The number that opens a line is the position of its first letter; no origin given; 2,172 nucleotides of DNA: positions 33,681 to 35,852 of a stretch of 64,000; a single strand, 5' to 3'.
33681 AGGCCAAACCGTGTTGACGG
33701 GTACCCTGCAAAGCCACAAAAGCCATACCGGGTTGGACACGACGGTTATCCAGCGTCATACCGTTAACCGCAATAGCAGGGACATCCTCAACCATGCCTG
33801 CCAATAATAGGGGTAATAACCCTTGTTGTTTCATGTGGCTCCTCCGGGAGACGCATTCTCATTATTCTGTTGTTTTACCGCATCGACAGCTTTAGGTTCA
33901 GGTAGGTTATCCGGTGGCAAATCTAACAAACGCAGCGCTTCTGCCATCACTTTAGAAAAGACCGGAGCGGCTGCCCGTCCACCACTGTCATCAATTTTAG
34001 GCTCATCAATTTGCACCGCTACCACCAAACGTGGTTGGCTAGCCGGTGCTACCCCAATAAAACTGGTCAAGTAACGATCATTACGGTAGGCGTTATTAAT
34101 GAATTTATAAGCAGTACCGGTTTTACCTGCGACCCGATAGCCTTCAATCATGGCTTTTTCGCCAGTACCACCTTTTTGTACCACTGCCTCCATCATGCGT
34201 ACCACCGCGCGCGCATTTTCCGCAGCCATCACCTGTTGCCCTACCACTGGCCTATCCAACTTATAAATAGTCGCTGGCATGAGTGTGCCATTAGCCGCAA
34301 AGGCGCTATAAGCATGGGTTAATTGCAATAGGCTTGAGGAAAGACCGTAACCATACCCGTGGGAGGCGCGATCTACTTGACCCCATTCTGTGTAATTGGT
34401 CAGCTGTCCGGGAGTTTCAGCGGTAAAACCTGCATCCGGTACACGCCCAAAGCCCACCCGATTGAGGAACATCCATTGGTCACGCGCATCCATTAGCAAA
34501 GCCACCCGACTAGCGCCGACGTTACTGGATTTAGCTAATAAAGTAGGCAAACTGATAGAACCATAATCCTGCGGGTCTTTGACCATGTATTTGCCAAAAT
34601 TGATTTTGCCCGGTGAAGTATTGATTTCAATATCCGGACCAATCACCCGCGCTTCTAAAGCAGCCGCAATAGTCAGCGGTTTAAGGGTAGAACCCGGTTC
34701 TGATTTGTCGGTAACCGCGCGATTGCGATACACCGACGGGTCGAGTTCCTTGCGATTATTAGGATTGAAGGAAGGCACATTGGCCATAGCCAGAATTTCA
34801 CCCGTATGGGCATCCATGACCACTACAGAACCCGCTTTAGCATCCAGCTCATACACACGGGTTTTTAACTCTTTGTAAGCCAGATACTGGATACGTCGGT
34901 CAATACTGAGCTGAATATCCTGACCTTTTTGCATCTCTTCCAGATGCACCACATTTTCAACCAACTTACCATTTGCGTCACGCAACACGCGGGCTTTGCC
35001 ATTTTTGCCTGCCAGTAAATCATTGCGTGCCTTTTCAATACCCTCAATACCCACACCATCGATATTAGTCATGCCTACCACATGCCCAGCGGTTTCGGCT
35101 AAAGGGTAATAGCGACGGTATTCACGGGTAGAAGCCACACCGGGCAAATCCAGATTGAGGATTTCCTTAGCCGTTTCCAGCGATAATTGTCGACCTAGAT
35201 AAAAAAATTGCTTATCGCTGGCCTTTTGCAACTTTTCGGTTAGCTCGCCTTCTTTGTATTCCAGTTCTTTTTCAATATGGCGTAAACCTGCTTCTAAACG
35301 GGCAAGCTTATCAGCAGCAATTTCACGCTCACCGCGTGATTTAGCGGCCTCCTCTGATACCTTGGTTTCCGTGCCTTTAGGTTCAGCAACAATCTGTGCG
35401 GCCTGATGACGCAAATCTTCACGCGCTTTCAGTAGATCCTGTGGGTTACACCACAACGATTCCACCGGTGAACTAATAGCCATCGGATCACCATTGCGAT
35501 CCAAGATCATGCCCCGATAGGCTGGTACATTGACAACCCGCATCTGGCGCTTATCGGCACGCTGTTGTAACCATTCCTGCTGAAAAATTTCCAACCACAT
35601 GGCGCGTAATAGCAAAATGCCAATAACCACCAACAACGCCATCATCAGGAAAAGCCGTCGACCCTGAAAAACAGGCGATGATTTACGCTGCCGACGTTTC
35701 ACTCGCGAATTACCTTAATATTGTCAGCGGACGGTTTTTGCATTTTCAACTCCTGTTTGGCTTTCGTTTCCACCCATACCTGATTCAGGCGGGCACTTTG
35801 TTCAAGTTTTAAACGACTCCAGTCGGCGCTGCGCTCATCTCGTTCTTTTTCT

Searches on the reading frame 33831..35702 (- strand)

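Call 88: search_protein_families(library=pfam, proteins=[window:33831-35702:-], max_evalue=0.00001)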
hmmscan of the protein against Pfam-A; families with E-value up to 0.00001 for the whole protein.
window:33831-35702:- (623 aa): 2 families
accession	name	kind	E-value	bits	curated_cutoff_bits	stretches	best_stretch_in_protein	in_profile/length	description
PF00905.27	Transpeptidase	-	1.4e-71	241.6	22.1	1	291-586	1-298/299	Penicillin binding protein transpeptidase domain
PF03717.20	PBP_dimer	-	1.1e-21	78.6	24.4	1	59-251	2-179/180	Penicillin-binding Protein dimerisation domain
